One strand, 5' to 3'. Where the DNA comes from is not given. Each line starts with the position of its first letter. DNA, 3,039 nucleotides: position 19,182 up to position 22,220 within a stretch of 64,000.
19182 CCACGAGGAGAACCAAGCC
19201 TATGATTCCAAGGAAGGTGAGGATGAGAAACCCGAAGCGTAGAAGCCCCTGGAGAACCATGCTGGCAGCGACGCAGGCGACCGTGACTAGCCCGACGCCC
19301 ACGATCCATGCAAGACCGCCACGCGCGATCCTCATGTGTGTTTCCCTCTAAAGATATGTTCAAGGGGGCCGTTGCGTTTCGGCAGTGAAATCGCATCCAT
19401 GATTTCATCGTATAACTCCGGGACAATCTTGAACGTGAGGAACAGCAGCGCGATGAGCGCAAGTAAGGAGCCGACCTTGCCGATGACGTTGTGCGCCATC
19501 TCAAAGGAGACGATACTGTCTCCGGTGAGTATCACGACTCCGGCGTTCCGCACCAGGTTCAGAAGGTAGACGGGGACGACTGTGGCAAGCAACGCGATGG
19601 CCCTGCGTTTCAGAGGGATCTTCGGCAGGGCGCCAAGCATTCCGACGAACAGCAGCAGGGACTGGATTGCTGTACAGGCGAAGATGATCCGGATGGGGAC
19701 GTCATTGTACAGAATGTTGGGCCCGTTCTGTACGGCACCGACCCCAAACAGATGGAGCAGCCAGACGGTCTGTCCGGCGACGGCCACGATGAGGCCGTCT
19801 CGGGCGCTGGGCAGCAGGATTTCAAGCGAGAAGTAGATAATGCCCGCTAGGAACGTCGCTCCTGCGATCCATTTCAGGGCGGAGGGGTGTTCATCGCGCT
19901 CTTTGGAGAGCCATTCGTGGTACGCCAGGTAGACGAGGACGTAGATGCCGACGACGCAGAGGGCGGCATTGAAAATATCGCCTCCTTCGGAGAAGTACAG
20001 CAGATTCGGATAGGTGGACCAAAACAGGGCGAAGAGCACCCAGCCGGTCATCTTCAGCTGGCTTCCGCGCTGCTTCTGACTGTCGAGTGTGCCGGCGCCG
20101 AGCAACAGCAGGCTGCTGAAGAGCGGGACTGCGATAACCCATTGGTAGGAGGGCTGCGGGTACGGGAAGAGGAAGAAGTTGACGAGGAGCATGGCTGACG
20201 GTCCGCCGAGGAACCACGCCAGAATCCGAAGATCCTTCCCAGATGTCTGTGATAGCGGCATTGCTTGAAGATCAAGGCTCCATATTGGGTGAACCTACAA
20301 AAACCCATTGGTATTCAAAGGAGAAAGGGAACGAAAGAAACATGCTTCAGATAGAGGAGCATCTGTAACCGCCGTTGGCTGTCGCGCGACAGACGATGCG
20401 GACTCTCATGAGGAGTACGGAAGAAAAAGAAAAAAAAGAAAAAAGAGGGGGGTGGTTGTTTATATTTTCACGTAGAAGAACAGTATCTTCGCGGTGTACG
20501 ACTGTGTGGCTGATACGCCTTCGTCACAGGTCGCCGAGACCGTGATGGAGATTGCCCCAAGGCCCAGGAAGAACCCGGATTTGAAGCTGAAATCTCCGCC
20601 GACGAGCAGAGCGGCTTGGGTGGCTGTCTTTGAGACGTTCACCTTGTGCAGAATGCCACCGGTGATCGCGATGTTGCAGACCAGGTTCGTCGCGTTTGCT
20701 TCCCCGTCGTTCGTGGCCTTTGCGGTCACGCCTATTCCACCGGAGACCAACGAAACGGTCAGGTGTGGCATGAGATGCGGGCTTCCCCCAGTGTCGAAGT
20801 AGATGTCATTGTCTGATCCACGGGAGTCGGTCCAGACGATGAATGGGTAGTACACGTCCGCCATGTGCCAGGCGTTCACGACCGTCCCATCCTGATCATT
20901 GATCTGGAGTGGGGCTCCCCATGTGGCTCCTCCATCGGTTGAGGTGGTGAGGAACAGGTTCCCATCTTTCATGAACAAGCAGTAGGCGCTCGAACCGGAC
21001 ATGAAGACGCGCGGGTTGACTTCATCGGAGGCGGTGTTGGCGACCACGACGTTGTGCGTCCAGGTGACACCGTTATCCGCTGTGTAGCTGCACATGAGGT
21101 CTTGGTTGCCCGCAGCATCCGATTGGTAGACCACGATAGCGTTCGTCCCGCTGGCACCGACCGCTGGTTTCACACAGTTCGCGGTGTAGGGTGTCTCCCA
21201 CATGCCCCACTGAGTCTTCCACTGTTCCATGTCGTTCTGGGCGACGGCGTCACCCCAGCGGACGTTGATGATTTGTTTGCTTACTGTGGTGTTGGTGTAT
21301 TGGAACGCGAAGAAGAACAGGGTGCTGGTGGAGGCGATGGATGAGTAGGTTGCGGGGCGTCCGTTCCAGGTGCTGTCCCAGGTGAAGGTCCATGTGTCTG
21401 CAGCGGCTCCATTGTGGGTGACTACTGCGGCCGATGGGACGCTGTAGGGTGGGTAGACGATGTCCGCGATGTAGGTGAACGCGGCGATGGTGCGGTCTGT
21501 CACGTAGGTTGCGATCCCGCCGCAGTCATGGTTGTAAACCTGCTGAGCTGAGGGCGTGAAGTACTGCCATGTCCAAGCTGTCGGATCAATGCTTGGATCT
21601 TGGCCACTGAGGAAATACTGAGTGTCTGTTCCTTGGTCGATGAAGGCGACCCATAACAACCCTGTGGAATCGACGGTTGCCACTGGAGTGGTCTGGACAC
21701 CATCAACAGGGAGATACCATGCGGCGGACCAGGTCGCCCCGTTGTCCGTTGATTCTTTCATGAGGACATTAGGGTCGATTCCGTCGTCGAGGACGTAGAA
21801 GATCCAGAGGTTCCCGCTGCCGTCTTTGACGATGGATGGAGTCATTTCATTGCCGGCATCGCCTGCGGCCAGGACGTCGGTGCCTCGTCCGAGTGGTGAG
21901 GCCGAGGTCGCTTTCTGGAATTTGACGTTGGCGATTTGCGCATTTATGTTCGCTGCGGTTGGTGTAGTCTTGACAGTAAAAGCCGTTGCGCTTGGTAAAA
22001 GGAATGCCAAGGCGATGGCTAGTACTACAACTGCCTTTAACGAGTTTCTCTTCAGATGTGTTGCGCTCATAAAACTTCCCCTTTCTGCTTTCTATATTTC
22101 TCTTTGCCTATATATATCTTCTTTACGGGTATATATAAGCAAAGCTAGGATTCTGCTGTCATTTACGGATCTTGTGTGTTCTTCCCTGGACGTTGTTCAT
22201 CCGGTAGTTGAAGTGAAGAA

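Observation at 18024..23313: Co-oriented string: two secreted proteins with a shared novel C-terminal tail, then an archaeosortase-like gene, psd and pssA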

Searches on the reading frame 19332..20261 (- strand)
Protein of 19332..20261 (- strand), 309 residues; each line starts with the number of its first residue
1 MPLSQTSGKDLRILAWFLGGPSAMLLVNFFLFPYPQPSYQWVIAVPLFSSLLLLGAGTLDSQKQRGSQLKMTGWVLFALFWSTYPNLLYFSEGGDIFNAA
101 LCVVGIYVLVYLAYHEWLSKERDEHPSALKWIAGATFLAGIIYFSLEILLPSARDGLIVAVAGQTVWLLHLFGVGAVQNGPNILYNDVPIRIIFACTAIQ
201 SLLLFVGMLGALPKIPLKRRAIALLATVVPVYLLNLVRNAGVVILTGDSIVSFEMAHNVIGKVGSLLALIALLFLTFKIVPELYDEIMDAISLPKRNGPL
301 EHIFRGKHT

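Call 3: search_protein_families(library=ncbifam, proteins=[window:19332-20261:-], max_evalue=0.1)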
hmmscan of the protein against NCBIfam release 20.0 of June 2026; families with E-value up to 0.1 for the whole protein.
window:19332-20261:- (309 aa): 12 families
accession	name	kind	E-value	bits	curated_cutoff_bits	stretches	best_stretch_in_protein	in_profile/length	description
TIGR04125.1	exosort_PGF_TRM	exception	6.9e-38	130.6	75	1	52-293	8-262/271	archaeosortase A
TIGR04178.1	exo_archaeo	signature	1.3e-15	57.4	23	1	191-281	2-96/97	exosortase/archaeosortase family protein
NF033505.2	paceosortase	exception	3.1e-09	37.1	80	1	164-279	33-147/167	pacearchaeosortase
TIGR04124.1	archaeo_artE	exception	4.8e-07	29.9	95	1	141-277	14-148/153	archaeosortase family protein ArtE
NF046081.1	exosort_XrtX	exception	2e-06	27.8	170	1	137-258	15-140/168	exosortase X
NF012138.0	exosort_XrtR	exception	9.3e-06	25.9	150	1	192-281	64-157/160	exosortase R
NF046083.1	exosort_XrtY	exception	2.2e-05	24.4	160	1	161-261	53-153/168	exosortase Y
TIGR04128.1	exoso_Fjoh_1448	exception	5.3e-05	23.5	90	1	155-255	41-147/174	exosortase family protein XrtF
TIGR04175.1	archaeo_artD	exception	8.6e-05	22.6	125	1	177-264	44-127/150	archaeosortase D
TIGR02602.1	8TM_EpsH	subfamily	0.00011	21.8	105.55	1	157-278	113-237/241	exosortase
TIGR04177.1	exosort_XrtH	exception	0.0011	19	86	1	167-275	41-150/158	exosortase H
NF041736.1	archaeo_artH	equivalog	0.0023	17.9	200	1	134-283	23-184/202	archaeosortase H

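Call 4: search_protein_families(library=pfam, proteins=[window:19332-20261:-], max_evalue=0.1)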
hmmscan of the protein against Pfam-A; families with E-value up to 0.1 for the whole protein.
window:19332-20261:- (309 aa): 1 family
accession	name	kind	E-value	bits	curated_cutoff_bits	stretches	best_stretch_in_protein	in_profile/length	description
PF09721.15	Exosortase_EpsH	-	1.7e-07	31.3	25.7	1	36-276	22-250/254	Transmembrane exosortase (Exosortase_EpsH)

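Call 13: find_related_loci(query=window:19332-20261:-, collection=genome_contigs, flank=10000)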
Query window:19332-20261:- (309 aa) in genome_contigs; peptide patterns used: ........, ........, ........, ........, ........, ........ (x = any residue, [..] = any of these).
89 stretches matched a pattern, but none encodes a relative of the query by tblastn (E <= 1e-3).

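Call 16: find_homologous_proteins(query=window:19332-20261:-, max_evalue=0.00001)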
Query window:19332-20261:- (309 aa): 553 proteins with E <= 0.00001 among 8000 candidates; the best 120 are listed.
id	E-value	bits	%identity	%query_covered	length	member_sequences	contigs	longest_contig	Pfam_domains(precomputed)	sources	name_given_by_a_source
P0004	2.9e-197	672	99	100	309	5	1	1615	PF09721.16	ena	-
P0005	1.6e-176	604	88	100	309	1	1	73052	PF09721.16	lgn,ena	-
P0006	1.7e-159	548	79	99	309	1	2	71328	PF09721.16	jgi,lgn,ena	-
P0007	1.6e-155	535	78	98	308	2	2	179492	PF09721.16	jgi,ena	jgi:archaeosortase A (PGF-CTERM-specific)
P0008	6.9e-153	527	77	100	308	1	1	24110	PF09721.16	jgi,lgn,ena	-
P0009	9.9e-145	500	72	99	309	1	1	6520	PF09721.16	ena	-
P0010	2.4e-142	492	73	98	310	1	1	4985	PF09721.16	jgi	jgi:archaeosortase A (PGF-CTERM-specific)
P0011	1.9e-140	486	78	93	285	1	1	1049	PF09721.16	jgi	jgi:archaeosortase A (PGF-CTERM-specific)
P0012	3.6e-139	482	70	100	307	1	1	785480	PF09721.16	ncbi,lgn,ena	-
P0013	6.4e-137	474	69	99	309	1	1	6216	PF09721.16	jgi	jgi:archaeosortase A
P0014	3.2e-130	452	71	92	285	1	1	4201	PF09721.16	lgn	-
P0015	3.5e-117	409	67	91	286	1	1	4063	PF09721.16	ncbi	-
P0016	1.2e-114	401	62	98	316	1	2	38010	PF09721.16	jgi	jgi:archaeosortase A (PGF-CTERM-specific)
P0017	4.1e-114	399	62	98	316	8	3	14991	PF09721.16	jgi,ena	-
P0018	4.4e-114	399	63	94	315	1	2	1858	PF09721.16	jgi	-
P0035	2.9e-107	377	58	96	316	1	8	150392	PF09721.16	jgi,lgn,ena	jgi:archaeosortase A (PGF-CTERM-specific)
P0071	1.7e-105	371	58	99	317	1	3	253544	PF09721.16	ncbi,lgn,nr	ncbi:MAG: archaeosortase A [Thermoplasmata archaeon]|nr:archaeosortase A [Thermoplasmata archaeon] M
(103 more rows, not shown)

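Call 17: find_encoding_contigs(protein=P0005, flank=10000, max_places=1)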
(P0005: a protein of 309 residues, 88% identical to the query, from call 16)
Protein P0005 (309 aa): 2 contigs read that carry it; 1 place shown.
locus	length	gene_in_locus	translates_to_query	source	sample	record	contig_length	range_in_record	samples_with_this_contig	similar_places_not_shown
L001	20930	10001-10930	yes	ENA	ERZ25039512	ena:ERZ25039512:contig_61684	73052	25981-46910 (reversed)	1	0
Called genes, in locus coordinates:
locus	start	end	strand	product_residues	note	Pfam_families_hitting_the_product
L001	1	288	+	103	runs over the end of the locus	PF03091:CutA1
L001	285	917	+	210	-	PF02568:ThiI, PF06508:QueC (faint)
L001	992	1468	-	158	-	PF01797:Y1_Tnp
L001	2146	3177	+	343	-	PF05935:Arylsulfotrans, PF14269:Arylsulfotran_2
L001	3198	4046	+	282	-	-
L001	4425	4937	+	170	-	-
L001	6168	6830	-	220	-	PF02511:Thy1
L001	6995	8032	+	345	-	-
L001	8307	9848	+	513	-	PF13088:BNR_2 (weak)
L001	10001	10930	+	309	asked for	PF09721:Exosortase_EpsH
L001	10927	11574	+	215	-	PF02666:PS_Dcarbxylase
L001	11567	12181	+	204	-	PF01066:CDP-OH_P_transf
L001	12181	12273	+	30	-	-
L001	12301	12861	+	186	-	PF03266:NTPase_1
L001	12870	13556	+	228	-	PF02005:TRM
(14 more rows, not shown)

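Call 18: find_encoding_contigs(protein=P0007, flank=10000, max_places=1)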
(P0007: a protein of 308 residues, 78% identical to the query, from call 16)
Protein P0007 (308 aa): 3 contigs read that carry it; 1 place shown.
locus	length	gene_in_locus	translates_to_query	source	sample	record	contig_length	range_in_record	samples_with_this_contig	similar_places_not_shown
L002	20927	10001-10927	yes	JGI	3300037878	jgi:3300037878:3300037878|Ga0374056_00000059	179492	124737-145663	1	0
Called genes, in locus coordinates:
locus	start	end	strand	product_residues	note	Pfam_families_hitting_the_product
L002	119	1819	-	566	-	PF05935:Arylsulfotrans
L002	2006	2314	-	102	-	-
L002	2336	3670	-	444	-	PF13537:GATase_7 (weak), PF00156:Pribosyltran (weak)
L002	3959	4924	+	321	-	PF01047:MarR (faint), PF12802:MarR_2 (faint), PF12840:HTH_20 (faint), PF13404:HTH_AsnC-type, PF13412:HTH_24, PF01399:PCI (faint), PF13404:HTH_AsnC-type, PF13412:HTH_24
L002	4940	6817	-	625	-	PF01364:Peptidase_C25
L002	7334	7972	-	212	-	PF01872:RibD_C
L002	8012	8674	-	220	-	PF02511:Thy1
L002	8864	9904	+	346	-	-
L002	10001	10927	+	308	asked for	PF09721:Exosortase_EpsH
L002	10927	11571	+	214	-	PF02666:PS_Dcarbxylase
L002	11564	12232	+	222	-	PF01066:CDP-OH_P_transf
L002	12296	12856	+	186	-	PF03266:NTPase_1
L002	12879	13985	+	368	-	PF02005:TRM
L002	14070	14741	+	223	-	PF00551:Formyl_trans_N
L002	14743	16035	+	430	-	PF08245:Mur_ligase_M, PF02875:Mur_ligase_C, PF27239:FOL3_C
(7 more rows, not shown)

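Call 19: find_encoding_contigs(protein=P0012, flank=10000, max_places=1)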
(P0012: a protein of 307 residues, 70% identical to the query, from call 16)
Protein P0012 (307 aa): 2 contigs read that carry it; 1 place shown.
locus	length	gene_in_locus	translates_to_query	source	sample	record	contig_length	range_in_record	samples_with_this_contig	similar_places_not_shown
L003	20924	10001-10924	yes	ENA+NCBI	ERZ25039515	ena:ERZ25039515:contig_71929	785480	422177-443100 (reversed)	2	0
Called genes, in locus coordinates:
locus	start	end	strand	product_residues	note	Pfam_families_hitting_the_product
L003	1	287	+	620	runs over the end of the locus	PF12439:GDE_N, PF06202:GDE_C, PF12899:Glyco_hydro_100 (faint)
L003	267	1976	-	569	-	PF00343:Phosphorylase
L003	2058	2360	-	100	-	PF09339:HTH_IclR (weak)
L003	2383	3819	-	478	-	PF13522:GATase_6 (faint), PF13537:GATase_7 (weak), PF00156:Pribosyltran (weak)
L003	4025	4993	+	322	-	PF01047:MarR (faint), PF12802:MarR_2 (faint), PF13404:HTH_AsnC-type, PF13412:HTH_24, PF13463:HTH_27 (faint), PF12840:HTH_20 (weak), PF13404:HTH_AsnC-type (weak), PF13412:HTH_24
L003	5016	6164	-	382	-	PF01364:Peptidase_C25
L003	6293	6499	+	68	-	-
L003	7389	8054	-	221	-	PF01872:RibD_C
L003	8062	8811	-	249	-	PF02511:Thy1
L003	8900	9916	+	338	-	-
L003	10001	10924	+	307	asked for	PF09721:Exosortase_EpsH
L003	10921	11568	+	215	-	PF02666:PS_Dcarbxylase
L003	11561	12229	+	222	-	PF01066:CDP-OH_P_transf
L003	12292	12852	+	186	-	PF03266:NTPase_1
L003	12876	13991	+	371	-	PF02005:TRM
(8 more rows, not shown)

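Call 33: find_encoding_contigs(protein=P0016, flank=6000, max_places=1)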
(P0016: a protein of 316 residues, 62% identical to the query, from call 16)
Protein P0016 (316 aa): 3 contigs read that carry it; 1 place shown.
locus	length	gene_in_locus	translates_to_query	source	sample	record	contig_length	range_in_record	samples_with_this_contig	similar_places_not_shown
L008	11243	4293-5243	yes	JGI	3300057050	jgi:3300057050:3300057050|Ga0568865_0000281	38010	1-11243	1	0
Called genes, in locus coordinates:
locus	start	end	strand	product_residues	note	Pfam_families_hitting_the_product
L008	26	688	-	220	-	PF02511:Thy1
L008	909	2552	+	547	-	-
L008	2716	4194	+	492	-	PF15902:Sortilin-Vps10 (faint), PF14870:PSII_BNR (weak)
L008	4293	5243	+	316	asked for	PF09721:Exosortase_EpsH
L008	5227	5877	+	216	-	PF02666:PS_Dcarbxylase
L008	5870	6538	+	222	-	PF01066:CDP-OH_P_transf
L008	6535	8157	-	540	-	PF00149:Metallophos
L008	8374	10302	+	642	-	PF01650:Peptidase_C13, PF00801:PKD (faint), PF18911:PKD_4 (faint)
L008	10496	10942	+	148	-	-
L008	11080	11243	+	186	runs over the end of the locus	PF03266:NTPase_1, PF10649:DUF2478 (weak)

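Call 34: find_encoding_contigs(protein=P0071, flank=6000, max_places=1)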
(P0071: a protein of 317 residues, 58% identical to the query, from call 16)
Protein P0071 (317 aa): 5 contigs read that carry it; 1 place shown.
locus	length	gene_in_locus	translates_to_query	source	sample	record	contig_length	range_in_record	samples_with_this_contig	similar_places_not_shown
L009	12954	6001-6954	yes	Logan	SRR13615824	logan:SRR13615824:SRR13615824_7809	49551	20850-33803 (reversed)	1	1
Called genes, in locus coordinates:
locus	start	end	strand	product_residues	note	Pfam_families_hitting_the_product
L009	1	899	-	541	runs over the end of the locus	PF00343:Phosphorylase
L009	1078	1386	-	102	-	-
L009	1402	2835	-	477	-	PF13522:GATase_6 (weak), PF13537:GATase_7 (weak), PF00156:Pribosyltran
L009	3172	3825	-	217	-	PF01872:RibD_C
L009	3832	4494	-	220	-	PF02511:Thy1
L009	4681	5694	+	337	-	-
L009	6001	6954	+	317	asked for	PF09721:Exosortase_EpsH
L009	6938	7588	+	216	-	PF02666:PS_Dcarbxylase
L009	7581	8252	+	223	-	PF01066:CDP-OH_P_transf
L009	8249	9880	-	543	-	PF00149:Metallophos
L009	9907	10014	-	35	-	-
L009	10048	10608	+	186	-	PF03266:NTPase_1, PF10649:DUF2478 (weak)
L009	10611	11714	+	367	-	PF02005:TRM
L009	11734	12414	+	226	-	PF00551:Formyl_trans_N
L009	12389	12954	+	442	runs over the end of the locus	PF08245:Mur_ligase_M, PF02875:Mur_ligase_C, PF27239:FOL3_C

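Call 35: find_encoding_contigs(protein=P0035, flank=6000, max_places=1)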
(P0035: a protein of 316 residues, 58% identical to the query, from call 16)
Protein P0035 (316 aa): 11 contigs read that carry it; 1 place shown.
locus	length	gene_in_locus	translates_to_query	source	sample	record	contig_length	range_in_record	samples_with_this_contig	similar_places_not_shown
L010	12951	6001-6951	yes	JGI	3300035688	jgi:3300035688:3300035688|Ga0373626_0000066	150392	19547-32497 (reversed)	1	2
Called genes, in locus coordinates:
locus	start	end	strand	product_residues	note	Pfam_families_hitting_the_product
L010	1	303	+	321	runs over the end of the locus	PF12802:MarR_2 (faint), PF13404:HTH_AsnC-type, PF13412:HTH_24, PF22451:NirdL-like_HTH (faint), PF01047:MarR (weak), PF12840:HTH_20 (weak), PF13404:HTH_AsnC-type (weak), PF13412:HTH_24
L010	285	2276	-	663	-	PF08126:Propeptide_C25, PF01364:Peptidase_C25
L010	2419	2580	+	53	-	-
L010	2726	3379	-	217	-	PF01872:RibD_C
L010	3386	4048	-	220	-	PF02511:Thy1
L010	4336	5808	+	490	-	PF15902:Sortilin-Vps10 (faint), PF14870:PSII_BNR (weak)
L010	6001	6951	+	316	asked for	PF09721:Exosortase_EpsH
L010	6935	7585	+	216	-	PF02666:PS_Dcarbxylase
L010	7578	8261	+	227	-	PF01066:CDP-OH_P_transf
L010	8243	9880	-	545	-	PF00149:Metallophos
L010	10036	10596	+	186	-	PF03266:NTPase_1, PF10649:DUF2478 (weak)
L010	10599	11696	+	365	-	PF02005:TRM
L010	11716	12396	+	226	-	PF00551:Formyl_trans_N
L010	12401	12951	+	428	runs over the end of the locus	PF08245:Mur_ligase_M, PF02875:Mur_ligase_C, PF27239:FOL3_C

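Call 55: find_related_loci(query=A7, collection=metagenome_contigs, flank=7000)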
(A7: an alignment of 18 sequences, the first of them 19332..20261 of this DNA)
Query A7 (309 aa) in metagenome_contigs; peptide patterns used: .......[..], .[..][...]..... (x = any residue, [..] = any of these).
478 stretches matched a pattern; 285 encode a relative of the query (tblastn E <= 1e-3); the best 80 are kept; 80 distinct loci.
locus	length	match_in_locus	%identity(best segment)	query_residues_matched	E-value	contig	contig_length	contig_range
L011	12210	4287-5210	77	1-308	7e-158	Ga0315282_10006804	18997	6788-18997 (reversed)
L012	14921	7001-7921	79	1-307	9e-144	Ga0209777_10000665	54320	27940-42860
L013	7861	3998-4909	78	1-304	2e-138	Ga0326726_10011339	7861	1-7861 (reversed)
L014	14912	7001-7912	62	1-304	1e-115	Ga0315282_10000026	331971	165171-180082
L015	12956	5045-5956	62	1-304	2e-115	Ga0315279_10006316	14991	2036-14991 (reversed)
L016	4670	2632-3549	58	1-305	7e-115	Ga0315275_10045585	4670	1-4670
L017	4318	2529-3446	59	1-305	2e-113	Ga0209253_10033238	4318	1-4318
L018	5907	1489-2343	63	21-304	2e-112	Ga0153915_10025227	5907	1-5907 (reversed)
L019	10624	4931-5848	58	1-304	9e-112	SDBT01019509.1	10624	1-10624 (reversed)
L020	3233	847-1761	58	1-307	4e-114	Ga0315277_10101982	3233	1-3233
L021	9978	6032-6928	58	2-301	2e-110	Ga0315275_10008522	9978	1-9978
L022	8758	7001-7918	58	1-305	3e-110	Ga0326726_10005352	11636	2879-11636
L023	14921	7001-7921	56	1-306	8e-110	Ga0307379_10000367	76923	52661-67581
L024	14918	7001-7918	57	1-305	8e-110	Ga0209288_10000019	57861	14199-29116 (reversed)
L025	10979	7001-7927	57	1-309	1e-109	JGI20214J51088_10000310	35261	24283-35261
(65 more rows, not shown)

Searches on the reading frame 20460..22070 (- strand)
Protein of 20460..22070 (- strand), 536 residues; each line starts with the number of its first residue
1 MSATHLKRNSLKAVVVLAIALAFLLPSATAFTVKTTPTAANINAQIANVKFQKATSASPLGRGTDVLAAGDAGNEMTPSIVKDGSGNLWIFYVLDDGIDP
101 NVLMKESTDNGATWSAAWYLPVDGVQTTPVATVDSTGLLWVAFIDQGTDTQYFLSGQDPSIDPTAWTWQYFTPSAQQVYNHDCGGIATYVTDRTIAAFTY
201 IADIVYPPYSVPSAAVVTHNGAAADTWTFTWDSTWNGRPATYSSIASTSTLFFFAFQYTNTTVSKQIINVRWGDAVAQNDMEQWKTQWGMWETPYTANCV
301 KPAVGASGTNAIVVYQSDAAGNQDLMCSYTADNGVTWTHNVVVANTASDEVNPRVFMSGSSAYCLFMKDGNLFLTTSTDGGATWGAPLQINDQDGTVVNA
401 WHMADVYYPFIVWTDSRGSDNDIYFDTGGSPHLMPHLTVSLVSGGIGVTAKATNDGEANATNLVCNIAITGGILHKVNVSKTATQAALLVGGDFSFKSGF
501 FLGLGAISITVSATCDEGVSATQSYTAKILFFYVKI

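Call 3: search_protein_families(library=ncbifam, proteins=[window:20460-22070:-], max_evalue=0.1)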
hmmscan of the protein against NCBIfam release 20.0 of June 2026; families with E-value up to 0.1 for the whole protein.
window:20460-22070:- (536 aa): 1 family
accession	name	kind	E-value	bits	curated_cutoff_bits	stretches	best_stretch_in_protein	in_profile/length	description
TIGR04275.1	beta_prop_Msarc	repeat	0.039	13.7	85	0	411-424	21-34/40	beta-propeller repeat protein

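Call 4: search_protein_families(library=pfam, proteins=[window:20460-22070:-], max_evalue=0.1)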
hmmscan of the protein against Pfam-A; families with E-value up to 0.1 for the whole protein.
window:20460-22070:- (536 aa): 3 families
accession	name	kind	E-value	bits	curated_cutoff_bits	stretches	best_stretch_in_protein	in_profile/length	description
PF13088.12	BNR_2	-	2.7e-09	37.2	31.4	2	303-391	117-205/277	BNR repeat-like domain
PF02012.26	BNR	-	0.00015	21.7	27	0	107-115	3-11/12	BNR/Asp-box repeat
PF07494.17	Reg_prop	-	0.0013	19.2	20.4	0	73-90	4-20/24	Two component regulator propeller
